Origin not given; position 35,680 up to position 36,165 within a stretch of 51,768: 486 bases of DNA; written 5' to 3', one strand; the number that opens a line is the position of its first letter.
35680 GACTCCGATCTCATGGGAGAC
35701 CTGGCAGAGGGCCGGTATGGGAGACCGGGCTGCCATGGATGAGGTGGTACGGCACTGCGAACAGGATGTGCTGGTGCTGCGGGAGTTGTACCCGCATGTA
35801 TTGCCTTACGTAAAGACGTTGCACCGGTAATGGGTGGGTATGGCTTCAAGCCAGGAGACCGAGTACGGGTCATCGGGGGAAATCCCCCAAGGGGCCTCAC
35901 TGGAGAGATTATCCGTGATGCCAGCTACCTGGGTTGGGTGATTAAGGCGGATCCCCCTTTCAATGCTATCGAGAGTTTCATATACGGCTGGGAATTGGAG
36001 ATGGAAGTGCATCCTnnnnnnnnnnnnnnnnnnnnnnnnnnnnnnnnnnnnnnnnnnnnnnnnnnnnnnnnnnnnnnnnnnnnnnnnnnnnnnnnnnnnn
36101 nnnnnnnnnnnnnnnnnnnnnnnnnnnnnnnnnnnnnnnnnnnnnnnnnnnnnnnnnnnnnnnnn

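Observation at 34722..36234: Candidate anti-defence (signal-sponge-like) genes embedded in the replication module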

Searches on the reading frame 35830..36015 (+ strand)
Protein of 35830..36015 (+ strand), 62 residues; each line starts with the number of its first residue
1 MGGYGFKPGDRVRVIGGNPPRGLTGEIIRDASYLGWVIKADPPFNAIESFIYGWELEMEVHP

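Call 29: search_protein_representatives(protein=window:35830-36015:+)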
Query: 62 residues. Proteins with E-value up to 0.001 (for the whole library): 2; up to 1e-10: 0; up to 1e-30: 0. The best 2 are listed.
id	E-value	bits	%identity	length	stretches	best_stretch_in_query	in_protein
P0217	3.8e-06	43.4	24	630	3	28-51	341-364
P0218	1.6e-05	41.5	39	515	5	3-30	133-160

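Call 57: search_protein_families(library=ncbifam, proteins=[window:35830-36015:+], max_evalue=0.1)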
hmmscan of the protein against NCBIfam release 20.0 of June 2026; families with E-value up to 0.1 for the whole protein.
window:35830-36015:+ (62 aa): 0 families

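Call 64: search_protein_families(library=pfam, proteins=[window:35830-36015:+], max_evalue=10)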
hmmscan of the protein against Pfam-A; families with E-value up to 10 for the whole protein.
window:35830-36015:+ (62 aa): 3 families
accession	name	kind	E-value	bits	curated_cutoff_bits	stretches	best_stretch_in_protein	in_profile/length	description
PF23287.1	KOW7_SPT5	-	0.097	12.9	27.1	1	8-28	5-24/52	Transcription elongation factor SPT5, seventh KOW domain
PF00467.35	KOW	-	0.17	12.3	22.3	1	8-17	1-10/32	KOW motif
PF09923.14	DUF2155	-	0.33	11.5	27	1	32-52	62-82/89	Uncharacterized protein conserved in bacteria (DUF2155)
